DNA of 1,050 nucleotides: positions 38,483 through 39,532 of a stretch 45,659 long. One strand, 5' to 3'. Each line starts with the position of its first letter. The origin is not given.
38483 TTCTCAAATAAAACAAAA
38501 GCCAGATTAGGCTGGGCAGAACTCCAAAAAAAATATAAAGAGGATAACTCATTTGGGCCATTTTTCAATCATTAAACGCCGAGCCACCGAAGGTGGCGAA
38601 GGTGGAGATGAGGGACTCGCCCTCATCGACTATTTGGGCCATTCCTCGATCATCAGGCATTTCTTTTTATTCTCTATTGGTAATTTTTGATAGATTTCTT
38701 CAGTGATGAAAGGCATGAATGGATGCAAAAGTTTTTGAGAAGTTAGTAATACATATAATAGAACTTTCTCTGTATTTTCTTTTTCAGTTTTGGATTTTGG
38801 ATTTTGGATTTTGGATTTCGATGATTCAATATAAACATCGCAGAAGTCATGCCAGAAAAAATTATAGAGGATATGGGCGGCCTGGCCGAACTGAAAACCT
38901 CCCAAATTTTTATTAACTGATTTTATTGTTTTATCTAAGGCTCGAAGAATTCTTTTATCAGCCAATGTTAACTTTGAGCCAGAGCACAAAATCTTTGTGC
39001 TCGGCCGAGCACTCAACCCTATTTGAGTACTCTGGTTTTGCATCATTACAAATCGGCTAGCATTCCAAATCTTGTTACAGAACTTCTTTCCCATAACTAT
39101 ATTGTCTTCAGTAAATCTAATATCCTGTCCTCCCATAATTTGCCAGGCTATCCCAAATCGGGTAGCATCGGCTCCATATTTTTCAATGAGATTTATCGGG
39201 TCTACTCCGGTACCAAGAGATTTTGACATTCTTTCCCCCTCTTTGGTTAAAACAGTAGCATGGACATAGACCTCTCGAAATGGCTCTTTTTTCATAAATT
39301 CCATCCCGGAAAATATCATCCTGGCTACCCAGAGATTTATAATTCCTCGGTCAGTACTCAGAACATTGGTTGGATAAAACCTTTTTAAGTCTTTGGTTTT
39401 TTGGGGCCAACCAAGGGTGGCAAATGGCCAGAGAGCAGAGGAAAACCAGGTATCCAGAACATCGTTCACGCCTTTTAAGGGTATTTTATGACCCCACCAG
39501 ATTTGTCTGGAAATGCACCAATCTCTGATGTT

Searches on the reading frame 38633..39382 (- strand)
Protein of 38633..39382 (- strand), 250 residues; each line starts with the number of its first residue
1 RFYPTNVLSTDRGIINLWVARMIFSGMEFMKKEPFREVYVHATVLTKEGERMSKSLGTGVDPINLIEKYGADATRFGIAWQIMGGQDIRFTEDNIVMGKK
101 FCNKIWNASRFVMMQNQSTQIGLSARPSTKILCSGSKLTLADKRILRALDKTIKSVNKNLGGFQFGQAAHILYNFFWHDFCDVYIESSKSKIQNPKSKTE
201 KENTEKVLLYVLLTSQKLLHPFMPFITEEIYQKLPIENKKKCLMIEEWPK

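Call 71: find_homologous_proteins(query=window:38633-39382:-, max_evalue=1e-20)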
Query window:38633-39382:- (250 aa): 3470 proteins with E <= 1e-20 among 4022 candidates; the best 120 are listed.
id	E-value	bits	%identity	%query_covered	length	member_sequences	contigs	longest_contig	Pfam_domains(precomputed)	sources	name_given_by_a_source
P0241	7.6e-119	414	76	100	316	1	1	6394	PF09334.18,PF08264.20,PF00133.29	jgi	jgi:valyl-tRNA synthetase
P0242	3.0e-118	412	72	100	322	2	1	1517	PF09334.18,PF08264.20,PF00133.29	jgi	-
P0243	3.6e-117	408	71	100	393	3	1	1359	PF09334.18,PF08264.20,PF00133.29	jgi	-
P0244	4.5e-117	408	73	100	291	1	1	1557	PF09334.18,PF08264.20,PF00133.29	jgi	jgi:valyl-tRNA synthetase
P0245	1.0e-116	407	73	100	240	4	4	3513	PF09334.18,PF08264.20,PF00133.29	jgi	-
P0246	4.4e-114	398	71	100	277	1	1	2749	PF09334.18,PF08264.20,PF00133.29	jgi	-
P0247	1.8e-113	396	71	100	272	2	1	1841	PF08264.20,PF00133.29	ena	-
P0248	8.3e-113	394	70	100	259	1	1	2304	PF09334.18,PF08264.20,PF00133.29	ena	-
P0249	4.8e-112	391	70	100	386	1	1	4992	PF09334.18,PF08264.20,PF00133.29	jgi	jgi:valyl-tRNA synthetase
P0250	5.3e-112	391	73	100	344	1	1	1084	PF09334.18,PF08264.20,PF00133.29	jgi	-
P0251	1.2e-111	390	68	100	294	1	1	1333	PF08264.20,PF00133.29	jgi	jgi:valyl-tRNA synthetase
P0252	3.0e-110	386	69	100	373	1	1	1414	PF09334.18,PF08264.20,PF00133.29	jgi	jgi:valyl-tRNA synthetase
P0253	3.4e-110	385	72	100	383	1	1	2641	PF09334.18,PF08264.20,PF00133.29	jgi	jgi:valyl-tRNA synthetase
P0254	3.6e-110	385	69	100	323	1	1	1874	PF09334.18,PF08264.20,PF00133.29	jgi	-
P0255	3.8e-110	385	69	100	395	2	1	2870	PF09334.18,PF08264.20,PF00133.29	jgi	-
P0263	5.0e-107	375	69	100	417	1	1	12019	PF09334.18,PF08264.20,PF00133.29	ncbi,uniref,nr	ncbi:MAG: hypothetical protein A2175_01885 [Candidatus Nealsonbacteria bacterium RBG_13_42_11]|unire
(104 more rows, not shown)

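Call 73: find_encoding_contigs(protein=P0241, flank=4000, max_places=1)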
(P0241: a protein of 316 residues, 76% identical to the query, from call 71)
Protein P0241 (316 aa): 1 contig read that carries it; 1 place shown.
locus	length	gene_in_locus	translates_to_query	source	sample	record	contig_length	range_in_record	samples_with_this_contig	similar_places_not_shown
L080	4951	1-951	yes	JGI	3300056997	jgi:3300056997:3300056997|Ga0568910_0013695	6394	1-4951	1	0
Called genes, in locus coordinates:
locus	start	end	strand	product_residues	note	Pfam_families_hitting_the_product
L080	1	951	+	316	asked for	PF00133:tRNA-synt_1, PF09334:tRNA-synt_1g, PF00133:tRNA-synt_1, PF08264:Anticodon_1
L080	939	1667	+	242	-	PF13367:PrsW-protease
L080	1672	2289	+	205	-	PF00011:HSP20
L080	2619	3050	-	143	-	PF18895:T4SS_pilin (weak)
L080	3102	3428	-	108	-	PF18895:T4SS_pilin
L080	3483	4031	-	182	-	PF00891:Methyltransf_2 (weak), PF13489:Methyltransf_23, PF01209:Ubie_methyltran, PF01728:FtsJ (weak), PF13847:Methyltransf_31, PF08241:Methyltransf_11, PF08242:Methyltransf_12, PF13649:Methyltransf_25, +1 more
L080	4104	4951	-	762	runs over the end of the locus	?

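Call 74: find_encoding_contigs(protein=P0263, flank=6000, max_places=1)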
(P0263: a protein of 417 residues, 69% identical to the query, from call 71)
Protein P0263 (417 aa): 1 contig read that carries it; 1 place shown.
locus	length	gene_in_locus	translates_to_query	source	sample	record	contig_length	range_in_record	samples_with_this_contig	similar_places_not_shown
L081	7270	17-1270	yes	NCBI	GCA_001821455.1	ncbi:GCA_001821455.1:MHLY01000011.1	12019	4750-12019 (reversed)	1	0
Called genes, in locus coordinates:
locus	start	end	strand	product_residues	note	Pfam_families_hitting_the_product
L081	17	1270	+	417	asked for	PF09334:tRNA-synt_1g, PF00133:tRNA-synt_1, PF08264:Anticodon_1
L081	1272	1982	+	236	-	PF13367:PrsW-protease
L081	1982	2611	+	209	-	PF00011:HSP20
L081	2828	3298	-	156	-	PF18895:T4SS_pilin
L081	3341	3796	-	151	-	PF18895:T4SS_pilin (weak)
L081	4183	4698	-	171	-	PF00891:Methyltransf_2 (weak), PF13489:Methyltransf_23, PF01209:Ubie_methyltran, PF01728:FtsJ (weak), PF13847:Methyltransf_31, PF13649:Methyltransf_25, PF08241:Methyltransf_11, PF08242:Methyltransf_12, +1 more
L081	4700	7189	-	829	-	PF00521:DNA_topoisoIV, PF03989:DNA_gyraseA_C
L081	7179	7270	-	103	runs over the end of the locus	-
